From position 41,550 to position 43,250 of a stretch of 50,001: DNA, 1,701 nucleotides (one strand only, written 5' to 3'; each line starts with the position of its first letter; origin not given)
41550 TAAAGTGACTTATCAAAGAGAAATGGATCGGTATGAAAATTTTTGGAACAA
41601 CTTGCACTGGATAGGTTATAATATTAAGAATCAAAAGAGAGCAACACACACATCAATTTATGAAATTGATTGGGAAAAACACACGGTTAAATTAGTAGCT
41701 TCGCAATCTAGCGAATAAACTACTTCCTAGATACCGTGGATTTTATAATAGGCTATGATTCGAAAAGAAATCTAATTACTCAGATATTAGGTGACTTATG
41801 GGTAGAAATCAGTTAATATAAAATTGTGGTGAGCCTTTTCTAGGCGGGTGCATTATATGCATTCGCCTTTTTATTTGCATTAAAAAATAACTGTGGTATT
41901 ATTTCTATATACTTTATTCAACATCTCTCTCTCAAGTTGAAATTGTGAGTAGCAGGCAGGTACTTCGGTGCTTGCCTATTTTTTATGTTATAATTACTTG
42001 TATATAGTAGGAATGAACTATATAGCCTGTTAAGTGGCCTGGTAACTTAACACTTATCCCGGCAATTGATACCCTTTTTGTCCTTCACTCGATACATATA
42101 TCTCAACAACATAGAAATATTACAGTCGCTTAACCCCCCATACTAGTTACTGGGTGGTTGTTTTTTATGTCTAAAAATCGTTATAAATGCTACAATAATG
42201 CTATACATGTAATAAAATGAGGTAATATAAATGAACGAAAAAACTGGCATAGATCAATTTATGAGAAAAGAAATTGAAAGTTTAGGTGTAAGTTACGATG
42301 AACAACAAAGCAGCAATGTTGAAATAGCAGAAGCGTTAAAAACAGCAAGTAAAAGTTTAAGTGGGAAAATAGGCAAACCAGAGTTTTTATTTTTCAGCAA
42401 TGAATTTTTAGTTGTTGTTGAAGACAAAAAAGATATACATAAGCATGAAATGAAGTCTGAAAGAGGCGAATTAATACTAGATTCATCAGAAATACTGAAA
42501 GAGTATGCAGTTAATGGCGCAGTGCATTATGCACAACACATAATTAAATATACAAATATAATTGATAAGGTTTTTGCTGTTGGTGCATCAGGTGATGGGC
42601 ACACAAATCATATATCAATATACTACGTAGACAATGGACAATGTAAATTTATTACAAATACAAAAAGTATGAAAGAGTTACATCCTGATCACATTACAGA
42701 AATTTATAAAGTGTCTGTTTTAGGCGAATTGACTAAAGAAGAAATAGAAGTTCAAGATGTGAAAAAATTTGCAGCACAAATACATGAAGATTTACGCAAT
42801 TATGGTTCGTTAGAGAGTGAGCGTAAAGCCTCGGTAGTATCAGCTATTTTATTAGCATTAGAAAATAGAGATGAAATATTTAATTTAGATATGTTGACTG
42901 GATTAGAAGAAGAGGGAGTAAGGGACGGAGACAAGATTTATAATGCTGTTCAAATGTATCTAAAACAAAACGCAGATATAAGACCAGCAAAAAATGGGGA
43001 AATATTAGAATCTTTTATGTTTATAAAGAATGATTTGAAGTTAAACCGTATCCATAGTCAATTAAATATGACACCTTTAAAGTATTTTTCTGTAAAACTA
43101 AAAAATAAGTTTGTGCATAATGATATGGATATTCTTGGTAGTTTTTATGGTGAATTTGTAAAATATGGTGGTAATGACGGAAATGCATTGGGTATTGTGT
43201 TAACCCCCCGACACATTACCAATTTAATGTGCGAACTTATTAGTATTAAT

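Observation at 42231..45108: Complete BcgI/Sau42I-like type IIB restriction-modification module at the prophage right end, not an orphan type I M+S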

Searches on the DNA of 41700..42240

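Call 79: search_rna_families(source=window, start=41700, end=42240, threshold=evalue, max_evalue=1, show_alignments=1)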
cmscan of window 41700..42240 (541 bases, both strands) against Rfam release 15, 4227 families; matches with E-value up to 1: 4.
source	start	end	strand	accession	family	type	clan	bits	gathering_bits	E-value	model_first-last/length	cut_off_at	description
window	41842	41976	+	RF01828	SprD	Gene; sRNA;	-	27.6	100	0.00094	1-142/142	no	Small pathogenicity island RNA D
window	41759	41880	+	RF00558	L20_leader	Cis-reg; leader;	-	23.9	58.7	0.021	1-127/127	no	Ribosomal protein L20 leader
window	41942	41991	+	RF00645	MIR169_2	Gene; miRNA;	CL00098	16.2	50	0.28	1-118/118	no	MIR169_2 microRNA precursor family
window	41767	41903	+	RF02634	EF3314_EF3315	Gene; sRNA;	-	15.5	100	0.42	1-141/141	no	Enterococcus sRNA EF3314_EF3315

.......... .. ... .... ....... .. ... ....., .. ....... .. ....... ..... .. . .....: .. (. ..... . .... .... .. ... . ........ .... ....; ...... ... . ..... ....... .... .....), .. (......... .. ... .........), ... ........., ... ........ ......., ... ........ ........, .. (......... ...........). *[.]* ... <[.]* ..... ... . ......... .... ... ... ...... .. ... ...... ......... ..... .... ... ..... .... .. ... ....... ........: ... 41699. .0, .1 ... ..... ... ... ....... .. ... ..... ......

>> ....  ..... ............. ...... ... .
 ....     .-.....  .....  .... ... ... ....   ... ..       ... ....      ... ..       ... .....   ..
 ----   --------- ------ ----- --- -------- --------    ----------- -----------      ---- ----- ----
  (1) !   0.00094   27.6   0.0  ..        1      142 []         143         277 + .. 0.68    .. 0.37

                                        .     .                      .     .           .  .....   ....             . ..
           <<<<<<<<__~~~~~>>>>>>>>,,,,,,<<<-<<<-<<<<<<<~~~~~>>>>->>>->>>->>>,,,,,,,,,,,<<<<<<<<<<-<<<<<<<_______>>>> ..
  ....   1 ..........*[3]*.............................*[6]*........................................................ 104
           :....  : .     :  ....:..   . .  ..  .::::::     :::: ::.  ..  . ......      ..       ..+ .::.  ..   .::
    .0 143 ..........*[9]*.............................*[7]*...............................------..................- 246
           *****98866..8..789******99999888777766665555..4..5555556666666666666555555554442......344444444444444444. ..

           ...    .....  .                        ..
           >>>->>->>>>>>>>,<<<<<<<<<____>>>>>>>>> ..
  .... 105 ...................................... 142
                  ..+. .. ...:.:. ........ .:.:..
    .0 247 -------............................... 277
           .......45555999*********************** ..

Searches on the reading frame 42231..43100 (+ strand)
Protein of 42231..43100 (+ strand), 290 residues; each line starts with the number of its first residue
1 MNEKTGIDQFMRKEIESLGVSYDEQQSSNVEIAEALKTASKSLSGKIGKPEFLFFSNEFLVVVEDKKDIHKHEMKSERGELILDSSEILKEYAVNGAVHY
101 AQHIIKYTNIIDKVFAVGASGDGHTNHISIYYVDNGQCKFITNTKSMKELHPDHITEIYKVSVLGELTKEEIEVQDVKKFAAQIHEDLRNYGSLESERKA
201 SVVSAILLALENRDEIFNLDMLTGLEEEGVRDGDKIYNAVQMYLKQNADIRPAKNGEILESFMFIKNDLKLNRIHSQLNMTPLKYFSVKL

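Call 44: predict_structure(alignment_id=A2)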
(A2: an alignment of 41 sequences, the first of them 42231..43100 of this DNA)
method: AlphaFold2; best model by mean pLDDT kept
length: 290 residues; sequences in the alignment: 41
mean_pLDDT: 79.2   pTM: 0.63
mean pLDDT of the five models: 79.2, 77.3, 76.5, 76.3, 74.8
residues with pLDDT >= 90: 137; 70-90: 55; 50-70: 77; < 50: 21
segments of 3 or more residues with pLDDT < 50: 1-3, 273-285, 288-290
pLDDT, mean of each block of 10 residues (from residue 1): 70 96 94 94 87 96 96 94 95 97 94 97 92 93 93 93 80 66 61 61 62 55 55 73 67 72 68 47 48
secondary structure, 60 per line:
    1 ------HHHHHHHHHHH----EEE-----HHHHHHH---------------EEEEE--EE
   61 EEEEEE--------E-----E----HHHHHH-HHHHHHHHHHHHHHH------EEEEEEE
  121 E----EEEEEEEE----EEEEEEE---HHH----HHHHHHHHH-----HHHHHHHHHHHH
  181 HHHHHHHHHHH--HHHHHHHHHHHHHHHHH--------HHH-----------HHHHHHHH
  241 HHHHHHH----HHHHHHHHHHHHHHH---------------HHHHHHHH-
elements in order: H7-17 E22-24 H30-36 E52-56 E59-66 H86-91 H93-107 E114-121 E126-133 E138-144 H155-163 H169-191 H194-210 H233-247 H252-266 H282-289

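Call 47: search_solved_structures(query=A2, max_evalue=1, show_alignments=0)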
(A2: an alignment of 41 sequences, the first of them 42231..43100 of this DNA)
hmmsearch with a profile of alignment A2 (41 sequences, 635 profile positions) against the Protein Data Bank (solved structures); distinct sequences matched with E-value up to 1: 14.
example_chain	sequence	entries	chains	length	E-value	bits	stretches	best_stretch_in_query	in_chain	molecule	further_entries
2okc_A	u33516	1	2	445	6.1e-23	84.1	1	302-529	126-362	Type I restriction enzyme StySJI M protein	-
5ybb_A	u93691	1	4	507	7.8e-15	57.4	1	301-510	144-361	Type I restriction-modification system methyltransferase subunit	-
7vru_A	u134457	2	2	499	4e-12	48.4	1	305-539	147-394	Site-specific DNA-methyltransferase (adenine-specific)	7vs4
3ufb_A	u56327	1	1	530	4.6e-12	48.2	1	303-509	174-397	Type I restriction-modification system methyltransferase subunit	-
7vru_B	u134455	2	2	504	6.9e-12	47.6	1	298-544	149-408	Site-specific DNA-methyltransferase (adenine-specific)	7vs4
3khk_A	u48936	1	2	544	4.7e-11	44.9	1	301-440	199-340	Type I restriction-modification system methylation subunit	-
2y7c_B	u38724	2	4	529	5.4e-11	44.7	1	307-530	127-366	TYPE I RESTRICTION ENZYME ECOKI M PROTEIN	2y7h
2ar0_A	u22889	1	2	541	5.7e-11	44.6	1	307-530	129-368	Type I restriction enzyme EcoKI M protein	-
8w0p_A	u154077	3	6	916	1.3e-09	40.1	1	177-415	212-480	RM.BsaXI | site-specific DNA-methyltransferase (adenine-specific)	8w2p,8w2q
7bst_D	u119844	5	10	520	5.6e-09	38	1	299-536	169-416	Type I restriction enzyme EcoR124II M protein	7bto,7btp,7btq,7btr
7eew_A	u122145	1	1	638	0.00016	23.3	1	452-526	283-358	Type I restriction-modification system methyltransferase subunit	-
2f8l_A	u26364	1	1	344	0.006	18.1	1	335-520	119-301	hypothetical protein lmo1582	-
5fa8_A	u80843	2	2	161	0.066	14.7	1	328-368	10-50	Ribosomal protein L11 methyltransferase, putative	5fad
8qby_t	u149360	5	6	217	0.12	13.8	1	326-400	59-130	Protein-L-isoaspartate O-methyltransferase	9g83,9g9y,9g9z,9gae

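Call 49: fold_search(model_id=the predicted structure, library=pdb)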
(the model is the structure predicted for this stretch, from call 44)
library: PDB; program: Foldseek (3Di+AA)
matches with E <= 10: 323; with E <= 0.001: 0
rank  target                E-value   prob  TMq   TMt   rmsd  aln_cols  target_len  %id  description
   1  6edc_A                1.3e-01  0.12  0.18  0.16  18.9       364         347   11  hcGAS-16bp dsDNA complex (released 2019-05-29)
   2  1zno_B                1.5e-01  0.47  0.15  0.24   8.7        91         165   11  Crystal Structure of VC702 from Vibrio Cholerae, Northeast Structural Genomics Consortium Target: VcP1 (released 2006-07-04)
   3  3d6b_C                1.9e-01  0.15  0.16  0.13  16.0       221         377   10  2.2 A crystal structure of glutaryl-CoA dehydrogenase from Burkholderia pseudomallei (released 2008-06-03)
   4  1zno_A                2.2e-01  0.44  0.15  0.24   8.3        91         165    9  Crystal Structure of VC702 from Vibrio Cholerae, Northeast Structural Genomics Consortium Target: VcP1 (released 2006-07-04)
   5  9a5j_A                2.9e-01  0.08  0.10  0.06  17.1       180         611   16  Integrative model of DNAK-GUDB by crosslinking MS and deep learning (released 2024-09-18)
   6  3eon_A                3.2e-01  0.10  0.15  0.13  15.4       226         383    9  2.55A crystal structure of native glutaryl-coa dehydrogenase from Burkholderia pseudomallei in complex with a small mo (released 2008-10-21)
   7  1zwy_B                3.6e-01  0.51  0.15  0.23   5.0        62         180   10  Crystal structure of protein VC0702 from Vibrio cholerae (released 2005-07-19)
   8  1zwy_D                3.6e-01  0.38  0.15  0.23   9.5        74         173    7  Crystal structure of protein VC0702 from Vibrio cholerae (released 2005-07-19)
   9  1zwy_A                3.6e-01  0.33  0.15  0.24   9.0        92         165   12  Crystal structure of protein VC0702 from Vibrio cholerae (released 2005-07-19)
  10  3gqt_C                3.8e-01  0.12  0.16  0.14  15.2       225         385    9  Crystal structure of glutaryl-CoA dehydrogenase from Burkholderia pseudomallei with fragment (1,4-dimethyl-1,2,3,4-tet (released 2009-04-28)
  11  1u5w_F                4.3e-01  0.44  0.14  0.22   3.7        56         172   16  Crystal structure of hypothetical protein yjjX from Escherichia coli (released 2005-08-23)
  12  3eom_C                4.3e-01  0.08  0.15  0.12  15.4       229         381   10  2.4 A crystal structure of native glutaryl-coa dehydrogenase from Burkholderia pseudomallei (released 2008-10-21)
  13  3eon_C                4.7e-01  0.08  0.15  0.12  16.0       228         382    9  2.55A crystal structure of native glutaryl-coa dehydrogenase from Burkholderia pseudomallei in complex with a small mo (released 2008-10-21)
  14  3gqt_A                5.0e-01  0.08  0.15  0.12  15.8       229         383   10  Crystal structure of glutaryl-CoA dehydrogenase from Burkholderia pseudomallei with fragment (1,4-dimethyl-1,2,3,4-tet (released 2009-04-28)
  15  1u14                  5.9e-01  0.57  0.16  0.26   4.8        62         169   14  The crystal structure of hypothetical UPF0244 protein yjjX at resolution 1.68 Angstrom (released 2004-09-21)
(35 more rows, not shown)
